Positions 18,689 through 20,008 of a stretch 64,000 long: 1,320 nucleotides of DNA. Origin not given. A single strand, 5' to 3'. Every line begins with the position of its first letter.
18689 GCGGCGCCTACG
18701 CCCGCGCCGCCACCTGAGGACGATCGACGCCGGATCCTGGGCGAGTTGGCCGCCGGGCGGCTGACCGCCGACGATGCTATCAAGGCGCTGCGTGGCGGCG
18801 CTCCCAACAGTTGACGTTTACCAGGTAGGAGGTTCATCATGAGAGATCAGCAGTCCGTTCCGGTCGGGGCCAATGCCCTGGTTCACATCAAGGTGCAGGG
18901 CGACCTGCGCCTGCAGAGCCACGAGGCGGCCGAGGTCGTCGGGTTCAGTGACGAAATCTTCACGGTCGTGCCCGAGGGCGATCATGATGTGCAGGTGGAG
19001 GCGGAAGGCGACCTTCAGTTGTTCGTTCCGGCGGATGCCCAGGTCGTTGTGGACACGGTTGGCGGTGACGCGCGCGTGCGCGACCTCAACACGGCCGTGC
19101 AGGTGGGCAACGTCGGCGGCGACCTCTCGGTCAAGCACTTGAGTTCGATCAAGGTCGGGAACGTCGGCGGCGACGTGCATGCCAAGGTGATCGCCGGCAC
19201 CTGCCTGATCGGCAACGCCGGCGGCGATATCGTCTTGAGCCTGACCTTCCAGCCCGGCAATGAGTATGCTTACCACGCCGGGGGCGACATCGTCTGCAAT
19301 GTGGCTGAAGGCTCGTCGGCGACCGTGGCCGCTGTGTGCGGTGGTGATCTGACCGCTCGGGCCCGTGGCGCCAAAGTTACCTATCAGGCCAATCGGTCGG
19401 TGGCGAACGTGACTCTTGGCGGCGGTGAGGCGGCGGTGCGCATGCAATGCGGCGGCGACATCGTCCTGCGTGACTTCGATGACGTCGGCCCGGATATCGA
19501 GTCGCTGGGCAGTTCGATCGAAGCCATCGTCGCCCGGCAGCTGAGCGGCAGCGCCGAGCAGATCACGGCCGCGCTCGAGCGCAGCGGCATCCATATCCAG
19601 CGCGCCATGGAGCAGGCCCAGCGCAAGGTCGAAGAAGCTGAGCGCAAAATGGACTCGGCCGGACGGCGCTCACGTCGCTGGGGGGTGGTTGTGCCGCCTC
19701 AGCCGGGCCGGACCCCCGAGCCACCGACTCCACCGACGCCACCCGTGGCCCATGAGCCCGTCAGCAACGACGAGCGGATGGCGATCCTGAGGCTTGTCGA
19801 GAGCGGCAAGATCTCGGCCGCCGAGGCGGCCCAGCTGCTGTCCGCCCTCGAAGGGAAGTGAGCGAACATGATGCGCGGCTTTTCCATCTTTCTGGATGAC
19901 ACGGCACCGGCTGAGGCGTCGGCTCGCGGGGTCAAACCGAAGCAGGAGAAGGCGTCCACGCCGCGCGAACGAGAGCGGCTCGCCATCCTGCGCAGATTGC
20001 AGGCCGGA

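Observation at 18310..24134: Eight-gene operon linking a DUF2089 regulator and a LiaX/YvlB-like DUF4097 protein to an ABC-2 exporter, an embedded methyltransferase and SHOCT-like helix proteins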

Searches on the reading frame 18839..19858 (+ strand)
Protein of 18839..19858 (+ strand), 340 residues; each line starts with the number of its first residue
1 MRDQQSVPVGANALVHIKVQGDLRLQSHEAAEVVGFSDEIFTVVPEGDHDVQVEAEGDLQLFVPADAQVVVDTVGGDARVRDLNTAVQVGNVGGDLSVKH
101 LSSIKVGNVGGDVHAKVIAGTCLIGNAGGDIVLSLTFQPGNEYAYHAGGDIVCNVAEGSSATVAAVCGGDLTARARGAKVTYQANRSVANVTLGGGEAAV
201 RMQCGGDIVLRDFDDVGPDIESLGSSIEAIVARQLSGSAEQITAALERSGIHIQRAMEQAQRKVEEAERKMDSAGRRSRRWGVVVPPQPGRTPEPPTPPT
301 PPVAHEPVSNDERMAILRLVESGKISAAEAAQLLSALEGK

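Call 3: search_protein_families(library=pfam, proteins=[window:18839-19858:+], max_evalue=0.1)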
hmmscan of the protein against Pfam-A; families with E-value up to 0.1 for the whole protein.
window:18839-19858:+ (340 aa): 1 family
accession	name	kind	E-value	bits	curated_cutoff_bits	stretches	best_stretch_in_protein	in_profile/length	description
PF22746.1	SHOCT-like_DUF2089-C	-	3.8e-10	39.4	27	1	311-340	1-30/32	SHOCT-like domain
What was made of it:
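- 18839..19861 (+): g2, 340 aa: Toastrack-type beta-helix (residues 1-212), a long helix (220-274), a disordered proline-rich linker, and a SHOCT-like two-helix hairpin (310-339). Soluble. The window protein itself hits only PF22746, at 39.4 bits (call 3).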

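Call 7: search_protein_families(library=ncbifam, proteins=[window:18839-19858:+], max_evalue=0.01)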
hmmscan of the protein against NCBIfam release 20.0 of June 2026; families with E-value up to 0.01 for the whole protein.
window:18839-19858:+ (340 aa): 0 families

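Call 13: find_encoding_contigs(protein=window:18839-19858:+, flank=10000, max_places=6)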
Protein window:18839-19858:+ (340 aa): 11 contigs read that carry it; 6 places shown.
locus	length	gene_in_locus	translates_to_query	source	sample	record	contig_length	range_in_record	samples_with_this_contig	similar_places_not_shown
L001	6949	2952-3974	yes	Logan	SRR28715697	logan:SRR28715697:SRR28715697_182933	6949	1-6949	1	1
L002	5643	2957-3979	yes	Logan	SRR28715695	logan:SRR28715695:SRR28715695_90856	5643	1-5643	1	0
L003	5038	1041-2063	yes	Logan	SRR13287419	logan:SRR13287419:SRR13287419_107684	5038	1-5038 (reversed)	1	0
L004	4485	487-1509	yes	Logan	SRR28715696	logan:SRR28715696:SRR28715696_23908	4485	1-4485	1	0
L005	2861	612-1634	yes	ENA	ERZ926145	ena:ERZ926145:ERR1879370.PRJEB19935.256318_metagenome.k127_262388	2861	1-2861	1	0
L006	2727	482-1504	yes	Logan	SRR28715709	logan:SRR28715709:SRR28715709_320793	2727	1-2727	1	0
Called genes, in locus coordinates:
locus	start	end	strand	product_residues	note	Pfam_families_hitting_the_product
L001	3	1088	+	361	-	?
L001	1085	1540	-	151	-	PF12867:DinB_2 (faint)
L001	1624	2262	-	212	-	PF01712:dNK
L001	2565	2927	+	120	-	PF22747:Zn_ribbon_DUF2089, PF09862:DUF2089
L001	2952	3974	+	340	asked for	-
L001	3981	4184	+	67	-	-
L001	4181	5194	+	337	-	PF00005:ABC_tran, PF13304:AAA_21 (weak), PF13732:DrrA1-3_C (weak)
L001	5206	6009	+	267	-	PF01209:Ubie_methyltran, PF13847:Methyltransf_31, PF08241:Methyltransf_11, PF08242:Methyltransf_12, PF13649:Methyltransf_25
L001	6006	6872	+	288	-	PF01061:ABC2_membrane, PF12698:ABC2_membrane_3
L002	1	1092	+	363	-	?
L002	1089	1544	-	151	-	PF12867:DinB_2 (faint)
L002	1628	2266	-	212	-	PF01712:dNK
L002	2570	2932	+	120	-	PF22747:Zn_ribbon_DUF2089, PF09862:DUF2089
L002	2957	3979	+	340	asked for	-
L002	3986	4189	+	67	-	-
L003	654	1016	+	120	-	PF22747:Zn_ribbon_DUF2089, PF09862:DUF2089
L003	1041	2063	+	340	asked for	-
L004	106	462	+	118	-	PF22747:Zn_ribbon_DUF2089 (weak), PF09862:DUF2089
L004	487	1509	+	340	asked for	-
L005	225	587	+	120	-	PF22747:Zn_ribbon_DUF2089, PF09862:DUF2089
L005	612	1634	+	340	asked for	-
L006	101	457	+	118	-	PF22747:Zn_ribbon_DUF2089 (weak), PF09862:DUF2089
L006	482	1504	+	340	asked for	-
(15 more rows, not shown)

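Call 14: find_homologous_proteins(query=window:18839-19858:+)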
Query window:18839-19858:+ (340 aa): 175 proteins with E <= 0.001 among 8000 candidates; the best 120 are listed.
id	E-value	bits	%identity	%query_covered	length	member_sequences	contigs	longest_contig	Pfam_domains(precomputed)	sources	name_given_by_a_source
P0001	3.0e-135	469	66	100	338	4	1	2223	PF22746.2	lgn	-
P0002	4.0e-111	390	87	63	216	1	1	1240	-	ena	-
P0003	8.1e-104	366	54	100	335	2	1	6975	PF22746.2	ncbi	-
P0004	1.0e-102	362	52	100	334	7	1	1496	PF22746.2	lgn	-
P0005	1.8e-99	351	50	100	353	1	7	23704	PF22746.2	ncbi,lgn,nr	ncbi:MAG: hypothetical protein JNL73_07820 [Anaerolineales bacterium]|nr:hypothetical protein [Anaer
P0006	3.5e-96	341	47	100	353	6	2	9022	PF22746.2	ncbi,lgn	-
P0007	5.1e-95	337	51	100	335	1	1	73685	PF22746.2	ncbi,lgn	-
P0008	4.7e-88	314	48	100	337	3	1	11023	PF22746.2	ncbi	-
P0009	1.1e-48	184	39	100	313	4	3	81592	PF22746.2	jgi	jgi:hypothetical protein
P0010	1.2e-48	184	36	100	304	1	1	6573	PF22746.2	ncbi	-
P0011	3.8e-48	183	32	95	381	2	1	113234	PF22746.2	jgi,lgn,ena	-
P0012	7.6e-48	182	32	92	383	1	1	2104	PF22746.2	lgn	-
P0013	1.4e-47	181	34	98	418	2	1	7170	PF22746.2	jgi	jgi:hypothetical protein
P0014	2.1e-46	177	32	100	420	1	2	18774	PF22746.2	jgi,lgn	jgi:hypothetical protein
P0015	9.0e-46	175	33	95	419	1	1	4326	PF22746.2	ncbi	-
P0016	1.1e-45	175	33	99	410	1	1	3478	PF22746.2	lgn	-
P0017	9.0e-45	172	31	100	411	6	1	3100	PF22746.2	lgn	-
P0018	1.9e-42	164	29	76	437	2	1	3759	PF22746.2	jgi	jgi:hypothetical protein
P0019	2.2e-41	161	28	64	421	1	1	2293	PF22746.2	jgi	jgi:hypothetical protein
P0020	5.8e-41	159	30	98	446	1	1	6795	PF22746.2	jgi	-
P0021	5.9e-41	159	31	97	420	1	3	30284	PF22746.2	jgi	jgi:hypothetical protein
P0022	6.5e-41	159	30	67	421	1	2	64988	PF22746.2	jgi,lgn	jgi:hypothetical protein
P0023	1.2e-40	158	31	67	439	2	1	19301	PF22746.2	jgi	jgi:hypothetical protein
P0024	7.6e-40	155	31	96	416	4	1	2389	PF22746.2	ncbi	-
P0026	2.8e-39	154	29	96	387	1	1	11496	PF22746.2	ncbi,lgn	-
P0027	3.3e-39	153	29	95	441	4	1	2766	PF22746.2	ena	-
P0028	4.5e-39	153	30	99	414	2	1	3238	PF22746.2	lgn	-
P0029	8.4e-38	149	27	99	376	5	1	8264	PF13349.13,PF22746.2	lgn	-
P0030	8.5e-38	149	28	100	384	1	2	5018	PF22746.2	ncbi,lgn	-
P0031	9.0e-38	149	29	95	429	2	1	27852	PF22746.2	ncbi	-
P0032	1.0e-37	148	32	75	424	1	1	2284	PF22746.2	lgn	-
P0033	1.4e-37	148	33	82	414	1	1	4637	PF22746.2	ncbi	-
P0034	2.2e-37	147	30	99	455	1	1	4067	PF22746.2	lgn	-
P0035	2.4e-37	147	29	95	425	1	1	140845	PF22746.2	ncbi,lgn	-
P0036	4.2e-37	146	29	99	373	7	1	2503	PF22746.2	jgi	-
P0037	3.1e-36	144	29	95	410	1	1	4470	PF22746.2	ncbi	-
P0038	3.3e-36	143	28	99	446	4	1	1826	PF22746.2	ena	-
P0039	4.9e-36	143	34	80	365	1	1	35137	PF22746.2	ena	-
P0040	5.8e-36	143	31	84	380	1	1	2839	PF22746.2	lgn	-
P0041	2.0e-35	141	30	96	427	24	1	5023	PF22746.2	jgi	jgi:hypothetical protein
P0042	3.9e-35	140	32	98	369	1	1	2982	PF22746.2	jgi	jgi:hypothetical protein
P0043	2.4e-34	137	26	99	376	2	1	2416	PF13349.13,PF22746.2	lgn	-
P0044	2.4e-34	137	24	65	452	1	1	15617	PF13349.13,PF22746.2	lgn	-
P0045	2.8e-34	137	33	79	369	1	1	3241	PF13349.13,PF22746.2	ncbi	-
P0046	3.1e-34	137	27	94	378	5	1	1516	PF22746.2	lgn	-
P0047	3.7e-34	137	28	99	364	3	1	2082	PF13349.13,PF22746.2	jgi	jgi:hypothetical protein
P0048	4.6e-34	136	28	99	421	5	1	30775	PF13349.13,PF22746.2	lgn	-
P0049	9.1e-34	135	28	99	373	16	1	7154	PF22746.2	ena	-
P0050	1.1e-33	135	32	67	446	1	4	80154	PF22746.2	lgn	-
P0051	1.2e-33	135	29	100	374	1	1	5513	PF22746.2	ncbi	-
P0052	1.6e-33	135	30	96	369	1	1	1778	PF13349.13,PF22746.2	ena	-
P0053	5.0e-33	133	30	58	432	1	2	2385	PF13349.13,PF22746.2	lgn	-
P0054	6.0e-33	133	26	45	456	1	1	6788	PF22746.2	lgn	-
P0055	1.5e-32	131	31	99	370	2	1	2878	PF22746.2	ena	-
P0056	4.3e-32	130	29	95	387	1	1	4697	PF22746.2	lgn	-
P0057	5.7e-32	130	31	80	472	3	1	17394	PF13349.13,PF22746.2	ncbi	-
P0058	6.2e-32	129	34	78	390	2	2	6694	PF13349.13,PF22746.2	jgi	jgi:hypothetical protein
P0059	8.1e-32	129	29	98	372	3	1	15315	PF13349.13,PF22746.2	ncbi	-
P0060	9.1e-32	129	27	99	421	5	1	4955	PF22746.2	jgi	jgi:hypothetical protein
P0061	1.0e-31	129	31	95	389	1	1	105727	PF22746.2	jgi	jgi:hypothetical protein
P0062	1.6e-31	128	30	98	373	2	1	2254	PF22746.2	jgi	jgi:hypothetical protein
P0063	6.1e-31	126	29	96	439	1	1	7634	PF22746.2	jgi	-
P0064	6.3e-31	126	27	95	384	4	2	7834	PF13349.13,PF22746.2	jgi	jgi:DUF4097 and DUF4098 domain-containing protein YvlB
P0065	7.1e-31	126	30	95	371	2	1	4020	PF22746.2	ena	-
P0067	1.9e-30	125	30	85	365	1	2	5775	PF22746.2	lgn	-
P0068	2.2e-30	124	32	79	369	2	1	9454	PF13349.13,PF22746.2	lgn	-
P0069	5.8e-30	123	26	99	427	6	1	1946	PF13349.13,PF22746.2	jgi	-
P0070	6.6e-30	123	30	95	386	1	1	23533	PF22746.2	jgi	jgi:hypothetical protein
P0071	7.0e-30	123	29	95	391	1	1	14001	PF22746.2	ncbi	-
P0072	9.7e-30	122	28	95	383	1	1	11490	PF22746.2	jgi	-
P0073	9.7e-30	122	31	80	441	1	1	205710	PF13349.13,PF22746.2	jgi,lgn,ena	-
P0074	1.0e-29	122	27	99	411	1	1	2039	PF22746.2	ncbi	-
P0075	2.6e-29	121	29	95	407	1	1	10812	PF13349.13,PF22746.2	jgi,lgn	jgi:hypothetical protein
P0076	4.5e-29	120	28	99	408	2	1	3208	PF22746.2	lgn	-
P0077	6.4e-29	120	26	99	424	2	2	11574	PF22746.2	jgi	jgi:SHOCT-like domain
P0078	1.3e-28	119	28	94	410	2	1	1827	PF22746.2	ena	-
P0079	1.6e-28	118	29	84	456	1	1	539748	PF22746.2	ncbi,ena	-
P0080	1.8e-28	118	27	95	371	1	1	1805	PF22746.2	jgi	jgi:hypothetical protein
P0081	5.3e-28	117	28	99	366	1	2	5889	PF22746.2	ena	-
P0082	8.2e-28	116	29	94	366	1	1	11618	PF13349.13,PF22746.2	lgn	-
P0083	1.5e-27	115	29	99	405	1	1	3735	PF13349.13,PF22746.2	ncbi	-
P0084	7.4e-27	113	29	94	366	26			PF13349.13,PF22746.2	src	-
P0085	1.2e-26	112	28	99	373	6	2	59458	PF22746.2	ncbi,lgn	-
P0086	1.4e-26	112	25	99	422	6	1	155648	PF22746.2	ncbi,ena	-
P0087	2.6e-26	111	27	78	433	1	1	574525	PF22746.2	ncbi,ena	-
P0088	2.6e-26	111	28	84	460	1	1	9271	PF22746.2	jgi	-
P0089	2.8e-26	111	29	100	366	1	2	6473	PF22746.2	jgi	jgi:hypothetical protein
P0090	2.9e-26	111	27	99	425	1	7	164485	PF22746.2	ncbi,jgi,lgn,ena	-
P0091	3.2e-26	111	27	94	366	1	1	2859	PF22746.2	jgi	-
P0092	3.9e-26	110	31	83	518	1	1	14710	PF13349.13,PF22746.2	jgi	jgi:DUF4097 and DUF4098 domain-containing protein YvlB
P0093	5.3e-26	110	25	95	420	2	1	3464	PF22746.2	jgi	jgi:hypothetical protein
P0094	2.3e-25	108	26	99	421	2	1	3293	PF22746.2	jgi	jgi:hypothetical protein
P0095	2.9e-25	108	28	99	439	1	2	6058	PF22746.2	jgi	-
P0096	3.8e-25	107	29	97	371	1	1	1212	PF13349.13,PF22746.2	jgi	jgi:hypothetical protein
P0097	4.1e-25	107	30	84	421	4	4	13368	PF22746.2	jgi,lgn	jgi:hypothetical protein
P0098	4.4e-25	107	24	99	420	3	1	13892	PF13349.13,PF22746.2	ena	-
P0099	5.0e-25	107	30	100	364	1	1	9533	PF22746.2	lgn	-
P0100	6.0e-25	106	30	95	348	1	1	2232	PF22746.2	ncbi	-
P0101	6.4e-25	106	28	95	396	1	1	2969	PF22746.2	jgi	jgi:hypothetical protein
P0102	7.7e-25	106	26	99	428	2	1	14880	PF22746.2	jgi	jgi:SHOCT-like domain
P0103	9.3e-25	106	30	83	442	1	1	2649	PF22746.2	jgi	jgi:hypothetical protein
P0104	1.9e-24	105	29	99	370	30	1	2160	PF22746.2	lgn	-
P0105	2.7e-24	104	27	99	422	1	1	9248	PF22746.2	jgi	jgi:hypothetical protein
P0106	3.7e-24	104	26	99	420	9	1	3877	PF22746.2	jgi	jgi:hypothetical protein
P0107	4.1e-24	104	25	99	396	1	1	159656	PF22746.2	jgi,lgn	jgi:hypothetical protein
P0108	4.2e-24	104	26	99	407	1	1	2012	PF22746.2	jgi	jgi:hypothetical protein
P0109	7.8e-24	103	26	99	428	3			PF22746.2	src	-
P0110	9.6e-24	103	30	99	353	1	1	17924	PF22746.2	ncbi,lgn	-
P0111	1.1e-23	102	26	99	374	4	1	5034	PF22746.2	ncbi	-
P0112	1.1e-23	102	30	95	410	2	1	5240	PF22746.2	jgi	jgi:hypothetical protein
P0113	2.9e-23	101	26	99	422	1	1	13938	PF22746.2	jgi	jgi:hypothetical protein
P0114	3.2e-23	101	29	61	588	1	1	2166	PF22746.2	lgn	-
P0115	1.1e-22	99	24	95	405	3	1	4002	PF13349.13,PF22746.2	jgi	jgi:hypothetical protein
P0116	3.3e-22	97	25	99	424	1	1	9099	PF22746.2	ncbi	-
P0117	4.8e-22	97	24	99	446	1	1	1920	PF22746.2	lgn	-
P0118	6.9e-22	96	29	95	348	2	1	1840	PF22746.2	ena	-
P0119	7.6e-22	96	31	98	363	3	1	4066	PF22746.2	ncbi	-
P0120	1.9e-21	95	29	98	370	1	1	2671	PF22746.2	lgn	-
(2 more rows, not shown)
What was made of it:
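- On Toastrack / DUF4097 (PF13349): The precomputed annotations in call 14 agree.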

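Call 19: find_related_loci(query=A2, collection=genome_contigs, flank=10000)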
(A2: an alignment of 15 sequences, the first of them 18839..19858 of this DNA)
Query A2 (340 aa) in genome_contigs; peptide patterns used: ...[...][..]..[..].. (x = any residue, [..] = any of these).
286 stretches matched a pattern; 251 encode a relative of the query (tblastn E <= 1e-3); the best 80 are kept; 80 distinct loci.
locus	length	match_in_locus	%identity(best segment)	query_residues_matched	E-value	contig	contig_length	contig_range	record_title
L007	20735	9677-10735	50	1-340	1e-89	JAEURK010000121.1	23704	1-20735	MAG: Anaerolineales bacterium isolate new MAG-275 k141_2328032, whole genome shotgun sequence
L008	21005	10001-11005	51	1-340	1e-88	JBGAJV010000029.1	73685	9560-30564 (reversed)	MAG: Anaerolineales bacterium isolate MAG_AAO_H125.59 AAOH125-59_opera_contig_1285, whole genome shotgun sequence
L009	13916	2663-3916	33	1-340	2e-49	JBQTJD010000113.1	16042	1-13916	MAG: Anaerolineales bacterium isolate SAW132 c_000000017649, whole genome shotgun sequence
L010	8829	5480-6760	33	7-340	1e-41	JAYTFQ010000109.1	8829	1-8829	MAG: Anaerolineales bacterium isolate GFS_2205 GFS_2205_108, whole genome shotgun sequence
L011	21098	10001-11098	32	5-339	2e-40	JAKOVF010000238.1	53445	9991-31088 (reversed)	MAG: Chloroflexota bacterium isolate JPNG_maxbin.044 k201_239828, whole genome shotgun sequence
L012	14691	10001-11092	32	18-340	1e-40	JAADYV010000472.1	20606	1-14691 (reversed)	MAG: Chloroflexi bacterium isolate TC_15 k99_2453177, whole genome shotgun sequence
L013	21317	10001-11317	30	3-340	3e-39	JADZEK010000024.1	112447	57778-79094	MAG: Anaerolineales bacterium isolate SJ819 c_000000218930, whole genome shotgun sequence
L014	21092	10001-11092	30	5-339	2e-38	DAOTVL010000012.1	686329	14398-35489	MAG TPA_asm: Anaerolineales bacterium isolate H11_54 k163_622779, whole genome shotgun sequence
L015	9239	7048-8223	29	4-338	5e-38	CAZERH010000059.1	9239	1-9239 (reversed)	MAG TPA_asm: uncultured Anaerolineaceae bacterium isolate binchicken_co67_50 genome assembly, contig: NODE_8384_length_9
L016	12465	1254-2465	28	2-340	9e-38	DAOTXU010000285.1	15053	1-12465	MAG TPA_asm: Anaerolineae bacterium isolate H21_274 k133_648158, whole genome shotgun sequence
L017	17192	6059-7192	31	4-340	1e-37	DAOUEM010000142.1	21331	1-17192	MAG TPA_asm: Anaerolineae bacterium isolate N6_285 k139_1283015, whole genome shotgun sequence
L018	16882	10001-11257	28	3-340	5e-37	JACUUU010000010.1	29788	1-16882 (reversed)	MAG: Anaerolineales bacterium isolate Kmv39 NODE_709_length_29788_cov_6.462819, whole genome shotgun sequence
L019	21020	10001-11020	29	19-339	3e-36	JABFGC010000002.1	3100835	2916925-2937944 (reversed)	MAG: Chloroflexota bacterium isolate CFX11 c_000000001160, whole genome shotgun sequence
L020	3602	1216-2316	32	18-340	4e-36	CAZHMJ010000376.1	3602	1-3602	MAG TPA_asm: uncultured Anaerolineae bacterium isolate binchicken_co27_456 genome assembly, contig: NODE_45500_length_36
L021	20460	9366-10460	28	5-339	5e-36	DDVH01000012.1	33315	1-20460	MAG TPA_asm: Anaerolineales bacterium UBA2317 UBA2317_contig_1316, whole genome shotgun sequence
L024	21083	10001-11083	28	5-339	7e-35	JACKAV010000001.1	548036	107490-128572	MAG: Anaerolineales bacterium isolate HK-STAS-CHLO-4 HK-STAS-CHLO-4_1, whole genome shotgun sequence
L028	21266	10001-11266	26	3-340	5e-34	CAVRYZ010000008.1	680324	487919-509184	MAG: uncultured Chloroflexia bacterium isolate MFD05942.bin.2.86 genome assembly, contig: contig_578, whole genome shotg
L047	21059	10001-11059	29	5-339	1e-30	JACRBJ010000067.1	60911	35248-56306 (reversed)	MAG: Chloroflexi bacterium isolate NC_groundwater_1617_Pr3_B-0.1um_54_22 SR-2_scaffold_141_2946745, whole genome shotgun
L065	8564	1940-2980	29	19-339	7e-28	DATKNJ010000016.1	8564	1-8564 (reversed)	MAG TPA_asm: Anaerolineales bacterium isolate SMAG_U14734 k141_789245, whole genome shotgun sequence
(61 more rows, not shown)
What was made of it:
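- Tried and rejected: It was repeated with 15 sequences (call 19).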
